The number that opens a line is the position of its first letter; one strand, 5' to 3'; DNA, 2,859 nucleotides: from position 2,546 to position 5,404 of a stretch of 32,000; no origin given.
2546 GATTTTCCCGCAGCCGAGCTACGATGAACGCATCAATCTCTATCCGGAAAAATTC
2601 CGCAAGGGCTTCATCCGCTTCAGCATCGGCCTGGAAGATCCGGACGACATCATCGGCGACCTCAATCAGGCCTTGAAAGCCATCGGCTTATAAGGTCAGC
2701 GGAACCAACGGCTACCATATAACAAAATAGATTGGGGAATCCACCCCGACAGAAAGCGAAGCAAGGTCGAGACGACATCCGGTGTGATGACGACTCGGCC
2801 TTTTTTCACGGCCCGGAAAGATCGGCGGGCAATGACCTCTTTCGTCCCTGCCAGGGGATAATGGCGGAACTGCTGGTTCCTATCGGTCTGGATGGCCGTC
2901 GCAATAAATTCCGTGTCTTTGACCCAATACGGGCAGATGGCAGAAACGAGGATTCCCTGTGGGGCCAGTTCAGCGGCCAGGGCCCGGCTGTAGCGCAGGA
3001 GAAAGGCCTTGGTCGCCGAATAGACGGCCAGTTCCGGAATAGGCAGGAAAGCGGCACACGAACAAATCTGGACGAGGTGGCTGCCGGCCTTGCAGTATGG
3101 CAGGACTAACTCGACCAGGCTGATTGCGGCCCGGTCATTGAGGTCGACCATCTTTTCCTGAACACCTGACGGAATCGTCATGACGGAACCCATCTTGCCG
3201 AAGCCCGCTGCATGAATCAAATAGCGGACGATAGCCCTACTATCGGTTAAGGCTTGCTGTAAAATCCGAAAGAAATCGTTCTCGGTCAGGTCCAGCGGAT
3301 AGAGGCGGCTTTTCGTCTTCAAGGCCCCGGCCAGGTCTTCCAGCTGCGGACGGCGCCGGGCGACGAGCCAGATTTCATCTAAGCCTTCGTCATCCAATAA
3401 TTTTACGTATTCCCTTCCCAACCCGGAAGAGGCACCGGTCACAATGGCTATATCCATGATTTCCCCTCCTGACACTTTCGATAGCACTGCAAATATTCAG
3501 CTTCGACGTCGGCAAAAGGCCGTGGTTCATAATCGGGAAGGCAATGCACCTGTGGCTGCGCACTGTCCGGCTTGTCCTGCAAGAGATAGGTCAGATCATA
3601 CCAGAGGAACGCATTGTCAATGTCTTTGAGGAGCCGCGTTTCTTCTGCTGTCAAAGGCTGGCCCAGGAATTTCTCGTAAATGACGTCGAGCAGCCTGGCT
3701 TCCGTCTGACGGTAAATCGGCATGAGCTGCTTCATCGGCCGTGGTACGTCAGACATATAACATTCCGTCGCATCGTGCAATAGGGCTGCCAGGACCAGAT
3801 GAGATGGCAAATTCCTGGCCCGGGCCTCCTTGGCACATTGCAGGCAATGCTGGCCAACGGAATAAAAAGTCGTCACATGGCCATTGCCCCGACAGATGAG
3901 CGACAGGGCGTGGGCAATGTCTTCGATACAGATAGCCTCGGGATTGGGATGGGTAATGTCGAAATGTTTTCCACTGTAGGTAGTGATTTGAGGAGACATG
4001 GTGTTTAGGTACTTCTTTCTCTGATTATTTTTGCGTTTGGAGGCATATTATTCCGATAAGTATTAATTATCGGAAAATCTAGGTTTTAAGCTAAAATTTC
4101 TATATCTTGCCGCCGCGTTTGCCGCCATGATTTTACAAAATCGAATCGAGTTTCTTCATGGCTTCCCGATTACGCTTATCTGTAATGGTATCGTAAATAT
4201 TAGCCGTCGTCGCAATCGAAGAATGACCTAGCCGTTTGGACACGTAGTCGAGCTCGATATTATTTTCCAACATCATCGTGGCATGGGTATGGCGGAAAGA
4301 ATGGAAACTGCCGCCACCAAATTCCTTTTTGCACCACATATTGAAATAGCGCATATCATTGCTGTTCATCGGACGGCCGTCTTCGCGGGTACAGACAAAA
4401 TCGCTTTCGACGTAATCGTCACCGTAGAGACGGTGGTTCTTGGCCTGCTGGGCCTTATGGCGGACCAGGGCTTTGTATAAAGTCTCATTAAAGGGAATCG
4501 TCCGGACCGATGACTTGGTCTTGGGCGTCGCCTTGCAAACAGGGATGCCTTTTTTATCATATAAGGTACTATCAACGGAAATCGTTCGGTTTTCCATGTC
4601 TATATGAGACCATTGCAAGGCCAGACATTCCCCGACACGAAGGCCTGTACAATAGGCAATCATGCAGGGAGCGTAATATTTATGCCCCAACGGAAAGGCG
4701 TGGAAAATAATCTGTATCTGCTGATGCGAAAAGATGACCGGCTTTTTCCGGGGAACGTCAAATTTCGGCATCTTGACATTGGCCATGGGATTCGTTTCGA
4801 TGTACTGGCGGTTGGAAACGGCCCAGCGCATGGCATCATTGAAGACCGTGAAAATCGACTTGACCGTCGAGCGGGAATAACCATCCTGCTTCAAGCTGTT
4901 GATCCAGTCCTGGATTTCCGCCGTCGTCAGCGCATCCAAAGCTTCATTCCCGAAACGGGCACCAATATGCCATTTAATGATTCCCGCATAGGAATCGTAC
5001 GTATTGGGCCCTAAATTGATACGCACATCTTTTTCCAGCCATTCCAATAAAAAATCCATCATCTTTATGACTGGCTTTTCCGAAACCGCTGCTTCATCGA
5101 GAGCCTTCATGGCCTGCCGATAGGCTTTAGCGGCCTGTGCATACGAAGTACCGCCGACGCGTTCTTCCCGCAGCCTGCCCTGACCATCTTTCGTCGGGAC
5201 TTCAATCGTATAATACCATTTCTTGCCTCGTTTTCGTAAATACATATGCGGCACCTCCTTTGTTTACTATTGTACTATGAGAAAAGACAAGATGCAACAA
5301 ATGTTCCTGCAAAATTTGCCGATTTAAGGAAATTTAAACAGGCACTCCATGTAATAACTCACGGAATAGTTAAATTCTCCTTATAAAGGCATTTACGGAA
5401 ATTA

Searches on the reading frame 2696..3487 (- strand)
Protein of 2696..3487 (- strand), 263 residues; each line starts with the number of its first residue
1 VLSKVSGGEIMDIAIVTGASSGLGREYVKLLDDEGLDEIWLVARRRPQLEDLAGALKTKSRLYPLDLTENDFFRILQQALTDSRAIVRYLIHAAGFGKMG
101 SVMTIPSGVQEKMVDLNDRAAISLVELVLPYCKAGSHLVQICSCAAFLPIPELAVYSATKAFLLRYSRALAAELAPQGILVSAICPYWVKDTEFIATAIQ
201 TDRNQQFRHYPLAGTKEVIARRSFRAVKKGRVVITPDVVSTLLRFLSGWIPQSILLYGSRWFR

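Call 3: search_protein_families(library=pfam, proteins=[window:2696-3487:-], max_evalue=0.1)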
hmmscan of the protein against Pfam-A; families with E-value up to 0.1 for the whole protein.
window:2696-3487:- (263 aa): 4 families
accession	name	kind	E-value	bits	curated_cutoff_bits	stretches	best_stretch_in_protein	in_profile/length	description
PF00106.31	adh_short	-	3e-30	105.6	26.6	1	13-197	2-189/195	short chain dehydrogenase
PF13561.12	adh_short_C2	-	3.9e-22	79.4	27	1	18-200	1-185/236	Enoyl-(Acyl carrier protein) reductase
PF08659.16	KR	-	2.9e-09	37.5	22.6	1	15-175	4-164/180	KR domain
PF01370.27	Epimerase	-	0.00025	21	20.9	1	15-125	2-103/240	NAD dependent epimerase/dehydratase family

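Call 4: search_protein_families(library=padloc, proteins=[window:2696-3487:-], max_evalue=0.1)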
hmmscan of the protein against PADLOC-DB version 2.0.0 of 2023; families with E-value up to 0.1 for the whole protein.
window:2696-3487:- (263 aa): 1 family
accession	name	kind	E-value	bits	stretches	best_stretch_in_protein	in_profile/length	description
PDLC03046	REase_I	-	0.012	11.6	1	14-113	480-576/1025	Type I restriction enzyme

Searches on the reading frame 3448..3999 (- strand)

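Call 3: search_protein_families(library=pfam, proteins=[window:3448-3999:-], max_evalue=0.1)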
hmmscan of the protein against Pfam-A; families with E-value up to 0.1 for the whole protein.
window:3448-3999:- (183 aa): 3 families
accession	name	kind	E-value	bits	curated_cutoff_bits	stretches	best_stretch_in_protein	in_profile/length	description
PF12917.13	YfbR-like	-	0.0017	18.5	25.9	1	64-98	53-87/182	5'-deoxynucleotidase YfbR-like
PF13023.12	HD_3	-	0.047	14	22.5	1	54-113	36-95/165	HD domain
PF01966.28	HD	-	0.065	14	22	0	50-87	3-46/116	HD domain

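Call 4: search_protein_families(library=padloc, proteins=[window:3448-3999:-], max_evalue=0.1)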
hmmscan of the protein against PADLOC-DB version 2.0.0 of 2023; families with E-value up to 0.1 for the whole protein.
window:3448-3999:- (183 aa): 0 families

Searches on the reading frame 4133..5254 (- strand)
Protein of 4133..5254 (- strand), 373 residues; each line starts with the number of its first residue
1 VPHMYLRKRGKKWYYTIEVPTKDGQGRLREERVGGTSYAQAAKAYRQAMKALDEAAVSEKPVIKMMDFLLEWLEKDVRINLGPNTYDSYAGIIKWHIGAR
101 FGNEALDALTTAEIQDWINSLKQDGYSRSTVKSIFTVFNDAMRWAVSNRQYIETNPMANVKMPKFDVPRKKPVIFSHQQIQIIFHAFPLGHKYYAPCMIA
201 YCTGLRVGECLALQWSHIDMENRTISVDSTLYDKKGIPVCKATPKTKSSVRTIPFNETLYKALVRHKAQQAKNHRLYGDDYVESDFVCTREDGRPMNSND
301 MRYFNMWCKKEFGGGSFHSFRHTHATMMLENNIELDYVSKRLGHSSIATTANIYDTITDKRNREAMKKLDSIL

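Call 3: search_protein_families(library=pfam, proteins=[window:4133-5254:-], max_evalue=0.1)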
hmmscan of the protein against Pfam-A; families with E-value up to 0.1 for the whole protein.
window:4133-5254:- (373 aa): 5 families
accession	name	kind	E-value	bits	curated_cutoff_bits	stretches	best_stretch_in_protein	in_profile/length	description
PF00589.27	Phage_integrase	-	6.9e-27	94.7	27.1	1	183-359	11-170/172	Phage integrase family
PF14659.12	Phage_int_SAM_3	-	2.3e-11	44.2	22.6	1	67-121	4-57/58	Phage integrase, N-terminal SAM-like domain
PF13102.12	Phage_int_SAM_5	-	0.0051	17.6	22.3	1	106-161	43-97/98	Phage integrase SAM-like domain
PF13495.12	Phage_int_SAM_4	-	0.0075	17.1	27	1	80-138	13-71/85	Phage integrase, N-terminal SAM-like domain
PF02899.23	Phage_int_SAM_1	-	0.026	15.2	22.3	1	83-135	16-69/83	Phage integrase, N-terminal SAM-like domain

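Call 4: search_protein_families(library=padloc, proteins=[window:4133-5254:-], max_evalue=0.1)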
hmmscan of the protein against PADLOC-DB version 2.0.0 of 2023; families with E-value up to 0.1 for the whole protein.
window:4133-5254:- (373 aa): 0 families
